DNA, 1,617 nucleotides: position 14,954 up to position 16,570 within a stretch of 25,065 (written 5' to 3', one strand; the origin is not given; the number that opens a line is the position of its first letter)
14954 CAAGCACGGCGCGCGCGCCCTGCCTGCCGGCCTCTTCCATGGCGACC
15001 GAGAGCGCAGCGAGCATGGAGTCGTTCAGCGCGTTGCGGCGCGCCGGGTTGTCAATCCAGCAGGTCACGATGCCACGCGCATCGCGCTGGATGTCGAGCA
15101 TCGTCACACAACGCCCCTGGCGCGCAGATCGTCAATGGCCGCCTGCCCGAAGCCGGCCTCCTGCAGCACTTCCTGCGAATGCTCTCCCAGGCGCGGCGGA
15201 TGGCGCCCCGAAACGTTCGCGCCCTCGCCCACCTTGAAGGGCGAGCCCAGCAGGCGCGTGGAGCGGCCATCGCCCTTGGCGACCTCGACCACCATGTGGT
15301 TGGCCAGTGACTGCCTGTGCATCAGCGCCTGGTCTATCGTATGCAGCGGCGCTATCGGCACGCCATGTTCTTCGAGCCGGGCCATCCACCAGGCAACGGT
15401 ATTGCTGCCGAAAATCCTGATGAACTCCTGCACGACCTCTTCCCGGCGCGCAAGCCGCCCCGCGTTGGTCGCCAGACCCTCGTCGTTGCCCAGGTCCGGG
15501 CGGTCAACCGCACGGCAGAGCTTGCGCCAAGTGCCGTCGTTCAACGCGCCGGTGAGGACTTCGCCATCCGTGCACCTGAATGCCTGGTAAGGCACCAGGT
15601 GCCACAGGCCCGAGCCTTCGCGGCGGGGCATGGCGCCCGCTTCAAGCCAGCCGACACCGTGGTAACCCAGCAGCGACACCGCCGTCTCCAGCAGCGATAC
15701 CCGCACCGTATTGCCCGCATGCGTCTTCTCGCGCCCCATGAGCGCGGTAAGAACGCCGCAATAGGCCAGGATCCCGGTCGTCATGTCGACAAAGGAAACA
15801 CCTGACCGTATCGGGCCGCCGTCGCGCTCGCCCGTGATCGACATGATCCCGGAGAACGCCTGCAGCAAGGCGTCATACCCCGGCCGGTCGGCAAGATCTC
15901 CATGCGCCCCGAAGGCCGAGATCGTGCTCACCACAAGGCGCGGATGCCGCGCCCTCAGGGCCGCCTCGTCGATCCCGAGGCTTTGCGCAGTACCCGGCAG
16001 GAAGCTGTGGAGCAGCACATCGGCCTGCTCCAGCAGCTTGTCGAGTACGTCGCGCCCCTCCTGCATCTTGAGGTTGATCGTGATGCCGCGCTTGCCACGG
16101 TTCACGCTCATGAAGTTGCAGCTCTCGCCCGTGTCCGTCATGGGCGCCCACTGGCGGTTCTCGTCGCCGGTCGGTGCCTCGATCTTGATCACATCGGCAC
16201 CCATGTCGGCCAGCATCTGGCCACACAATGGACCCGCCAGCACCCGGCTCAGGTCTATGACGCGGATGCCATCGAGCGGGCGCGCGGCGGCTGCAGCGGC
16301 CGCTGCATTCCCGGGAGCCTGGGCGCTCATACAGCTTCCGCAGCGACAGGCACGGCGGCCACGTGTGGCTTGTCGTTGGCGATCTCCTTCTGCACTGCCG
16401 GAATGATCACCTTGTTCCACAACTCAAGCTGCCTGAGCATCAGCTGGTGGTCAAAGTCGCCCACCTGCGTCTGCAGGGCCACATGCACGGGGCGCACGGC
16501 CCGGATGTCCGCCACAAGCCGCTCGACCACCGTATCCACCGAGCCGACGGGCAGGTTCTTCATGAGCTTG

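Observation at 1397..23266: Uncharacterised ~22 kb multi-operon CoA-dependent catabolic supercluster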

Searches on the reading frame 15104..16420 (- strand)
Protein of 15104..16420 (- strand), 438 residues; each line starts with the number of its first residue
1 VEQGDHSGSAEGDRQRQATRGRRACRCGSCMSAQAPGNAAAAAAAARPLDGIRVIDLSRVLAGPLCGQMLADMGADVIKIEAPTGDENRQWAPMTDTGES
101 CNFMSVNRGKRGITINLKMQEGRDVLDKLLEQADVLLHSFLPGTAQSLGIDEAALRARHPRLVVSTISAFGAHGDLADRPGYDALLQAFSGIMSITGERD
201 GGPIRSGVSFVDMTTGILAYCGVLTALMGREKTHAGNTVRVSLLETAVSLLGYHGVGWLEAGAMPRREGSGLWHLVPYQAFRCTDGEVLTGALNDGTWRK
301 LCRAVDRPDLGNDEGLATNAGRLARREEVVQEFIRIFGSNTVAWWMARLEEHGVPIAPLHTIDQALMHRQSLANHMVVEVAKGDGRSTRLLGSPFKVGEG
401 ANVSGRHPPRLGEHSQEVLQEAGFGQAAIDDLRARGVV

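Call 6: search_protein_families(library=pfam, proteins=[window:15104-16420:-], max_evalue=0.001)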
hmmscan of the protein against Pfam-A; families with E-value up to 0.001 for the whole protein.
window:15104-16420:- (438 aa): 1 family
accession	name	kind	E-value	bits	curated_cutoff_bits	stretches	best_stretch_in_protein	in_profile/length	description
PF02515.22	CoA_transf_3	-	2.2e-118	396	23.3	1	49-415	1-366/366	CoA-transferase family III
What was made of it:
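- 15104..16330 (-): Core: family III CoA-transferase of the SUGCT/YfdE dicarboxylate type (408 aa). Pfam CoA_transf_3, 396 bits (call 6).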

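Call 11: search_protein_families(library=ncbifam, proteins=[window:15104-16330:-], max_evalue=0.00001)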
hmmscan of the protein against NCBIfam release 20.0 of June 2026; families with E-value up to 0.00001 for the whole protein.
window:15104-16330:- (408 aa): 7 families
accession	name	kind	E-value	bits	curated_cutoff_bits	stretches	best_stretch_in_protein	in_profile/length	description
NF052585.1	SucGlutTfsCaiB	equivalog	1.1e-85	287.6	750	1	15-391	4-387/394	succinate--glutarate CoA-transferase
NF041294.1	Scnl_mescCoAtase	equivalog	2e-72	244.4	700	1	19-390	4-381/381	succinyl-CoA:mesaconate CoA-transferase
NF008511.0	PRK11430.1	equivalog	2.2e-70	237.7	522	1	13-351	4-342/381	CoA:oxalate CoA-transferase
NF003809.0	PRK05398.1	subfamily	2.6e-64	217.3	442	2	17-220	3-207/416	formyl-CoA transferase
TIGR03253.1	oxalate_frc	equivalog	9.2e-63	212.4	504.2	2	17-219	2-205/416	formyl-CoA transferase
NF002914.1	PRK03525.1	equivalog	4.2e-35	121.4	413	1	18-408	9-397/400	L-carnitine CoA-transferase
TIGR04253.1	mesacon_CoA_iso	equivalog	8.8e-23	80.9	725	1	19-408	3-400/403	2-methylfumaryl-CoA isomerase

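Call 33: search_solved_structures(query=window:15104-16330:-, max_evalue=1e-10, show_alignments=1)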
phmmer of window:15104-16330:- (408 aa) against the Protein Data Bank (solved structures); distinct sequences matched with E-value up to 1e-10: 35.
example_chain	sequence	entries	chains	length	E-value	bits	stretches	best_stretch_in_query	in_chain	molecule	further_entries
10uh_A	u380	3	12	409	2.2e-73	250.7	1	16-408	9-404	Formyl-coenzyme a transferase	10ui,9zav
9br7_A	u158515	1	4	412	1.2e-70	241.7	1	6-408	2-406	Succinate--hydroxymethylglutarate CoA-transferase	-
9br6_A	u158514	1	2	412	1.1e-69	238.5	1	6-408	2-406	Succinate--hydroxymethylglutarate CoA-transferase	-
4ed9_A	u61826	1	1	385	3.2e-66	227.1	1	17-388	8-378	CAIB/BAIF family protein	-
4hl6_A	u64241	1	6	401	8.1e-66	225.8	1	16-391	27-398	Uncharacterized protein YfdE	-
5yit_A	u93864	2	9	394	1.6e-53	185.3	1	15-386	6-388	CoA transferase III | Uncharacterized protein Rv3272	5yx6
5yiy_A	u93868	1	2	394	2e-52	181.7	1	15-386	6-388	CoA transferase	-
1p5h_A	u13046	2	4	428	5.8e-44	153.9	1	16-220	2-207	Formyl-coenzyme A transferase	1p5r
2vjo_A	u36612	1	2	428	5.8e-44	153.9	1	16-220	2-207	FORMYL-COENZYME A TRANSFERASE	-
2vjn_A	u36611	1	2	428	7.9e-44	153.4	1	16-220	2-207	FORMYL-COENZYME A TRANSFERASE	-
2vjk_A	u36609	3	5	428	8e-44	153.4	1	16-220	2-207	FORMYL-COENZYME A TRANSFERASE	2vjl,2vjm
1t4c_A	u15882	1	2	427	1e-43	153.1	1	17-220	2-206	Formyl-CoA:oxalate CoA-transferase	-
1vgr_A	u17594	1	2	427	3.6e-43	151.2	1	17-220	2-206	Formyl-coenzyme A transferase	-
1t3z_A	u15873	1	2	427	6.9e-43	150.3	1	17-220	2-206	Formyl-coenzyme A transferase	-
2vjm_B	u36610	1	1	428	7.8e-43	150.1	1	16-220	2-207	FORMYL-COENZYME A TRANSFERASE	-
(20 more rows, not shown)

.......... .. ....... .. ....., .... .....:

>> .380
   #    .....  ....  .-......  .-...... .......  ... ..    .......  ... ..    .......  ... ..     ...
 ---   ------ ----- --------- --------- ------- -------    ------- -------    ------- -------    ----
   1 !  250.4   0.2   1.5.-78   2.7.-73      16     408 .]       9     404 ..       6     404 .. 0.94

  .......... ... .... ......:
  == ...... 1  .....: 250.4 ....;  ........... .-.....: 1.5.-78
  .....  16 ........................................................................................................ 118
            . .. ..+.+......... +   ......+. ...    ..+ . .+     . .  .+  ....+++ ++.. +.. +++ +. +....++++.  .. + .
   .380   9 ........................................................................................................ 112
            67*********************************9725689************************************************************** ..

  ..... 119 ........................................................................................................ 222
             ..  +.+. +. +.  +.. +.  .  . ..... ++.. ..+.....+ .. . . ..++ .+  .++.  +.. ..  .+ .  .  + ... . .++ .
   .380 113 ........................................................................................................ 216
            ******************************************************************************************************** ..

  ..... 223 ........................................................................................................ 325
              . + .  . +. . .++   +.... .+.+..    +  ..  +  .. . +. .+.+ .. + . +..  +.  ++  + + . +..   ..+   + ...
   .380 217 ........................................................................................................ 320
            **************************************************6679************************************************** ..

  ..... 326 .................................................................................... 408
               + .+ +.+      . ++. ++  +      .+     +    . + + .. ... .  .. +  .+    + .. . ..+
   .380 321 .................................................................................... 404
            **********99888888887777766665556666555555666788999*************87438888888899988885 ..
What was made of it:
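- On bbs benzylsuccinate pathway: BbsEF scores 103-123 bits, below SUGCT and YfdE (call 33).
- The transferase is closer to SUGCT/YfdE (call 33).
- Tried and rejected: Rejected (call 33).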
